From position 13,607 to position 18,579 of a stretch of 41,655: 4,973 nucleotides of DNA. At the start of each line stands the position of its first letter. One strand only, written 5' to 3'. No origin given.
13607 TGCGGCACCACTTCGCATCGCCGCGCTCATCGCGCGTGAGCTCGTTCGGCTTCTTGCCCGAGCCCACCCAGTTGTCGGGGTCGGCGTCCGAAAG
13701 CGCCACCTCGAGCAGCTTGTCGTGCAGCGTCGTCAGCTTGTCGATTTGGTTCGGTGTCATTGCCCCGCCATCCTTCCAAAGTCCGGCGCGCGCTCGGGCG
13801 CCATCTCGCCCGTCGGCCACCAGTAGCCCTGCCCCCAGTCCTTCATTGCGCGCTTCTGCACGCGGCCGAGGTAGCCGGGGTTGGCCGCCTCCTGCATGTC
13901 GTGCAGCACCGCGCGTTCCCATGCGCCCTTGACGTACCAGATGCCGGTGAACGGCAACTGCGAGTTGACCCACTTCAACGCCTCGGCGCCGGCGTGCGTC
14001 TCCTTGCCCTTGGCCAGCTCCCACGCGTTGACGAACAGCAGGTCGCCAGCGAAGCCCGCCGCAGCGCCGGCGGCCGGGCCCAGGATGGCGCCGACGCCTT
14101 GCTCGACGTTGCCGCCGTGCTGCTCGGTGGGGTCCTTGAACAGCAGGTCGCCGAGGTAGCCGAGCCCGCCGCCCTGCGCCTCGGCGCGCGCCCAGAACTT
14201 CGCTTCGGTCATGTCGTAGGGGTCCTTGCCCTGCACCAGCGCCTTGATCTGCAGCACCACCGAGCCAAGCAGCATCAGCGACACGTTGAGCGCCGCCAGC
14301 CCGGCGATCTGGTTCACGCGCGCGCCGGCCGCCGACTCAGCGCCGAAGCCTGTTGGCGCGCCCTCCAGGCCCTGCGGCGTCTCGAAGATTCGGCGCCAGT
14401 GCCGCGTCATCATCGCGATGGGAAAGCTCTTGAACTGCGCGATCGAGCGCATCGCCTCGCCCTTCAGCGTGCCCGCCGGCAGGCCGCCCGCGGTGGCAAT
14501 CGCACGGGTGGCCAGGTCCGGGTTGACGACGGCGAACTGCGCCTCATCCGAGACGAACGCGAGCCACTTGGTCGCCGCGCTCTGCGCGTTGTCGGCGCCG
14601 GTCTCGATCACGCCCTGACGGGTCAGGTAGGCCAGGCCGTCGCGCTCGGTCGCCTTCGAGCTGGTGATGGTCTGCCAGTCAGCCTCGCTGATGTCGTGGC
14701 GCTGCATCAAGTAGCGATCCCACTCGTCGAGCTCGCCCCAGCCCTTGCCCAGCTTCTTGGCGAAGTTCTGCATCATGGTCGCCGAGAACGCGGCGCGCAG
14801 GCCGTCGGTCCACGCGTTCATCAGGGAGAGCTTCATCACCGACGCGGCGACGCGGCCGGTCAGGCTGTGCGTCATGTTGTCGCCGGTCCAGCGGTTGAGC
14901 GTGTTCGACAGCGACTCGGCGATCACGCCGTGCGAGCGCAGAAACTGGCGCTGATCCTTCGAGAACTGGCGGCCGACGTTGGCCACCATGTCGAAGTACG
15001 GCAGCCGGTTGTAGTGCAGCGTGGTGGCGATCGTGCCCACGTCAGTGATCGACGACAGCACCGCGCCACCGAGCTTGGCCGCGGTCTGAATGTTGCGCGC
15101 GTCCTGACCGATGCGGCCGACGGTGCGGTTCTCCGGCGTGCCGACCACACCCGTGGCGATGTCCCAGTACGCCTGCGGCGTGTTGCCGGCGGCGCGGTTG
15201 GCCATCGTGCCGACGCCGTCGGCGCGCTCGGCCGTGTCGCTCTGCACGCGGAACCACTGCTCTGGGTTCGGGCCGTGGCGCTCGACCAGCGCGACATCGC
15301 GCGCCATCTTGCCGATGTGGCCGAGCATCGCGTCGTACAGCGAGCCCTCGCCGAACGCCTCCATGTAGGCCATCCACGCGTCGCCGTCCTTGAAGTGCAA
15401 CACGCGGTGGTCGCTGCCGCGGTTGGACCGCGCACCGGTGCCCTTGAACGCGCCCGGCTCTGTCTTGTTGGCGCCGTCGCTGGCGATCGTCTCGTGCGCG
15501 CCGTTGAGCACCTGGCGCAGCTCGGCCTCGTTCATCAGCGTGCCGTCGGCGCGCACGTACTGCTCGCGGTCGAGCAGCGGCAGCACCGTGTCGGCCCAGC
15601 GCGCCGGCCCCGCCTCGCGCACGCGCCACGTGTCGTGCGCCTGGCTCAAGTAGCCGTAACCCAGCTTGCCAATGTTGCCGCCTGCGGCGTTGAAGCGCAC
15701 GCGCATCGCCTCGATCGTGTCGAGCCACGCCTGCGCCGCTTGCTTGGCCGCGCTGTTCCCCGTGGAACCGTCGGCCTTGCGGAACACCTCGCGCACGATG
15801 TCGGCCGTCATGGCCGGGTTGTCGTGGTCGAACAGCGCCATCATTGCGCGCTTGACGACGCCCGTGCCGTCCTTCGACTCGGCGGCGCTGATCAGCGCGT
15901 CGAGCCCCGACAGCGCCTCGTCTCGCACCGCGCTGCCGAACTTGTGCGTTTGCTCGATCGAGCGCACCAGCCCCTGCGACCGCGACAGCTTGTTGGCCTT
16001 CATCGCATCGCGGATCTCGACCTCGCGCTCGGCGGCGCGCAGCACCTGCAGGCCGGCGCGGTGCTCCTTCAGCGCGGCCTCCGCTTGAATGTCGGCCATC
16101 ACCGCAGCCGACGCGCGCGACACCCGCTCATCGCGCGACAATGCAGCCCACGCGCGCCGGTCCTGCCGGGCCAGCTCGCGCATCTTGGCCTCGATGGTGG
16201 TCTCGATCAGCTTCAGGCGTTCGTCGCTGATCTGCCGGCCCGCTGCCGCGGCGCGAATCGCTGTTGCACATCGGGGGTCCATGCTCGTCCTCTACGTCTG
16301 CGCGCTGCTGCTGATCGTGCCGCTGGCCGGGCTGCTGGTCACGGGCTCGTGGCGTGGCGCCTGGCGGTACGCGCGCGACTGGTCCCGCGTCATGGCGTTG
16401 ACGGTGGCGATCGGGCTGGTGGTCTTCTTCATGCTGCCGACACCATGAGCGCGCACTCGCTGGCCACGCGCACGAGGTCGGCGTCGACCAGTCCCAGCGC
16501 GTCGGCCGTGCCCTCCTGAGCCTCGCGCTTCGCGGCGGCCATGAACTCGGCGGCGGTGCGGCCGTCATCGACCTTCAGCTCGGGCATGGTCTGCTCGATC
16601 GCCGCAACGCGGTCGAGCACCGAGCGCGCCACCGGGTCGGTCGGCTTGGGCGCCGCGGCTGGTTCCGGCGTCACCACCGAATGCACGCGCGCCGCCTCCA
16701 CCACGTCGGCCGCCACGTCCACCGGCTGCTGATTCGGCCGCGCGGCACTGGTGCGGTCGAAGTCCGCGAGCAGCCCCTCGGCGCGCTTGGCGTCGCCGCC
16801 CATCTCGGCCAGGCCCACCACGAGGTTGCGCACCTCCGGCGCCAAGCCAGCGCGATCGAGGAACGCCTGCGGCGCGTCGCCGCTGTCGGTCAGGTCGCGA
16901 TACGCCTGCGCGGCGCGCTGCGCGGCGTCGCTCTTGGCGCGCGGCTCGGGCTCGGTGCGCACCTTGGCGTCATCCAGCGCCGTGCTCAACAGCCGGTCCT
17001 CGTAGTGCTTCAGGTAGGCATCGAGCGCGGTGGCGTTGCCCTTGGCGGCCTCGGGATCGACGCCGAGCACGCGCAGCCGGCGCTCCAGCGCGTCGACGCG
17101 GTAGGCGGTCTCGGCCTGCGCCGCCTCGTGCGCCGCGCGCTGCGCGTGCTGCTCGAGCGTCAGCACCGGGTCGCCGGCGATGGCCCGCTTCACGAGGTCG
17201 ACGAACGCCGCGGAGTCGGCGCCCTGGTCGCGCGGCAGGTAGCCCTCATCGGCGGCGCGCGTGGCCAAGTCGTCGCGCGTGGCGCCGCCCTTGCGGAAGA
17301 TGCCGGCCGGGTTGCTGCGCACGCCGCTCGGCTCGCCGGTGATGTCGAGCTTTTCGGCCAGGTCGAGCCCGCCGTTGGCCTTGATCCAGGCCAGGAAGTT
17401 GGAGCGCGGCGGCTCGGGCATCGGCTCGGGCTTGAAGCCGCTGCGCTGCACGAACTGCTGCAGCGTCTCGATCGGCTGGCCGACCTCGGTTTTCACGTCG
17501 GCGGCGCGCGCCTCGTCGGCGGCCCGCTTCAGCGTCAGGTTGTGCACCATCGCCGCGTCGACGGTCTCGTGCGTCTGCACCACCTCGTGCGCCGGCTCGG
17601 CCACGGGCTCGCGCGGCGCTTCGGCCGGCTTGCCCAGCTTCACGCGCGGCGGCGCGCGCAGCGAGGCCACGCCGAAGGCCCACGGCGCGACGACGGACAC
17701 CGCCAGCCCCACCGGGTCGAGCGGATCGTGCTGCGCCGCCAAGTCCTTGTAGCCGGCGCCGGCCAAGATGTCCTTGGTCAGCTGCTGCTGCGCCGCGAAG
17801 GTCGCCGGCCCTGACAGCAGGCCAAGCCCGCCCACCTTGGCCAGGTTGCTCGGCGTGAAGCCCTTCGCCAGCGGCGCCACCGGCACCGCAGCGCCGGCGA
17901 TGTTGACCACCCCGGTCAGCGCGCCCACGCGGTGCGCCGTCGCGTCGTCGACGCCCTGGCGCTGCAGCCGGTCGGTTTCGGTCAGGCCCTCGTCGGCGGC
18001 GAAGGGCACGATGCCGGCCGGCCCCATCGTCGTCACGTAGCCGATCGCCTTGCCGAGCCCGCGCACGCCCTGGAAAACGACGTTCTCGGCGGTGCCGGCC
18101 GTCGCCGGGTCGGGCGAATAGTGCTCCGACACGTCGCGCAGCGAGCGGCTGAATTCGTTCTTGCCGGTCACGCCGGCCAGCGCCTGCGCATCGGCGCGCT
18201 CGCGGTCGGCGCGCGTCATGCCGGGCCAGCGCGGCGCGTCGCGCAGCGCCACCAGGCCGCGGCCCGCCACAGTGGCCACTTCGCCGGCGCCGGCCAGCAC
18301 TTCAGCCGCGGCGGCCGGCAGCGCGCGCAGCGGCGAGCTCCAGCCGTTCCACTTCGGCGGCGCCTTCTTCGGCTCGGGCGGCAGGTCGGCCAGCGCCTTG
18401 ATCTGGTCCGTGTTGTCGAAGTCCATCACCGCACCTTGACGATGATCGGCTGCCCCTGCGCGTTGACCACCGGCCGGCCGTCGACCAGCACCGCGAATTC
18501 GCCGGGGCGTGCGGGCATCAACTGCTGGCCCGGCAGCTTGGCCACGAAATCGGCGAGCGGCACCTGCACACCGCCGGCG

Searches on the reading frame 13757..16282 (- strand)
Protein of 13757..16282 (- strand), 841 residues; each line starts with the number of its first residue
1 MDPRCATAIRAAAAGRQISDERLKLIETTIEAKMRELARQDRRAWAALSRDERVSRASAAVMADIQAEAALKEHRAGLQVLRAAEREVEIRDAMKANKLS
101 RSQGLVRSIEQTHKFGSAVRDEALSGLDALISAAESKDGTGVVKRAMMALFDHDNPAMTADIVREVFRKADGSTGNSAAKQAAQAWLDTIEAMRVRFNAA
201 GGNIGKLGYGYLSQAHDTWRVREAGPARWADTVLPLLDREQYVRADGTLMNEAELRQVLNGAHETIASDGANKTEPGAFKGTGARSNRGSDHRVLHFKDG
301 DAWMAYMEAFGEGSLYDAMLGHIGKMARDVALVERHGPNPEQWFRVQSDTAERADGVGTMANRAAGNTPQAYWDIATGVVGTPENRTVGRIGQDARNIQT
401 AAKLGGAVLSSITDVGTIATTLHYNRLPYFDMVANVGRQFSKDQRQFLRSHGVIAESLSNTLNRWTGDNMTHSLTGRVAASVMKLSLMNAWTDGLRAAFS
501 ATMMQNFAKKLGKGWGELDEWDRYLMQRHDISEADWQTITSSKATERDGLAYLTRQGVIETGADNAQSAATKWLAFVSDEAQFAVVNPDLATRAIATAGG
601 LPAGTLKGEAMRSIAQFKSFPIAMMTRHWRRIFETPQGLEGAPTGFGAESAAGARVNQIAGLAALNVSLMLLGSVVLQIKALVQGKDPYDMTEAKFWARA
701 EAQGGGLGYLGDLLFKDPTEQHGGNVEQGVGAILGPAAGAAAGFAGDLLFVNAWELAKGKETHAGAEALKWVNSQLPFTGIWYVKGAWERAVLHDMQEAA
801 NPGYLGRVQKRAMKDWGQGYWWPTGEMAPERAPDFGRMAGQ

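Call 10: search_protein_families(library=phrogs, proteins=[window:13757-16282:-], max_evalue=0.01)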
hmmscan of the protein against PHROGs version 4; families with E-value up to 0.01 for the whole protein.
window:13757-16282:- (841 aa): 3 families
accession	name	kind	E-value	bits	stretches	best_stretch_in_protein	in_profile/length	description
phrog_684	-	head and packaging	1.3e-206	689.7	1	1-837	1-838/840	virion structural protein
phrog_23925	-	unknown function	2.4e-75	255.2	1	2-466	2-470/471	-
phrog_26678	-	unknown function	8.8e-43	147.6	1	513-826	11-312/324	-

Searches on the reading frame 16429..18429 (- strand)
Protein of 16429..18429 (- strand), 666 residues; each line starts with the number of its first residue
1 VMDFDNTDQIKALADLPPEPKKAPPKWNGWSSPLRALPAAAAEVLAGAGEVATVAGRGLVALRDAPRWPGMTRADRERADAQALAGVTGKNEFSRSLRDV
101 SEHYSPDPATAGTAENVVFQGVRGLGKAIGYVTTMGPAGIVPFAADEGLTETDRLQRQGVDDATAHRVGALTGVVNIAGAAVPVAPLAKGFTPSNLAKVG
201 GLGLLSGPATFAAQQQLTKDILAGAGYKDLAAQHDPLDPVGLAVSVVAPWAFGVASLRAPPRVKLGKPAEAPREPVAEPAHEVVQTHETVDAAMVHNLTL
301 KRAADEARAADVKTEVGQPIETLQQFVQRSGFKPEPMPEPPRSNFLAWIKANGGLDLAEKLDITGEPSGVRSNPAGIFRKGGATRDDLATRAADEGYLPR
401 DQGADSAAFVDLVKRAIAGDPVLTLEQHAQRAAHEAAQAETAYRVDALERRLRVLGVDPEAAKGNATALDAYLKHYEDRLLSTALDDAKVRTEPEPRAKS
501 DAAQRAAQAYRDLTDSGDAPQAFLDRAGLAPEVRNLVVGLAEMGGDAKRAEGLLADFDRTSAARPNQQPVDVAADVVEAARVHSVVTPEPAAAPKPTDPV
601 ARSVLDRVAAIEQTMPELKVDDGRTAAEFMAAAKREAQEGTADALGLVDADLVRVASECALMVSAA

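Call 10: search_protein_families(library=phrogs, proteins=[window:16429-18429:-], max_evalue=0.01)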
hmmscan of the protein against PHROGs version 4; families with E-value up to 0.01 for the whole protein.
window:16429-18429:- (666 aa): 3 families
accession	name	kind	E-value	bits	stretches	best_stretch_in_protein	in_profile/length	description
phrog_1145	-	unknown function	5.9e-12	46.3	1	98-188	92-183/594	-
phrog_14422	-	unknown function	2.7e-08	34.5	1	138-253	120-229/401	-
phrog_11561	-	unknown function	1e-06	28.4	1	110-233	76-198/853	-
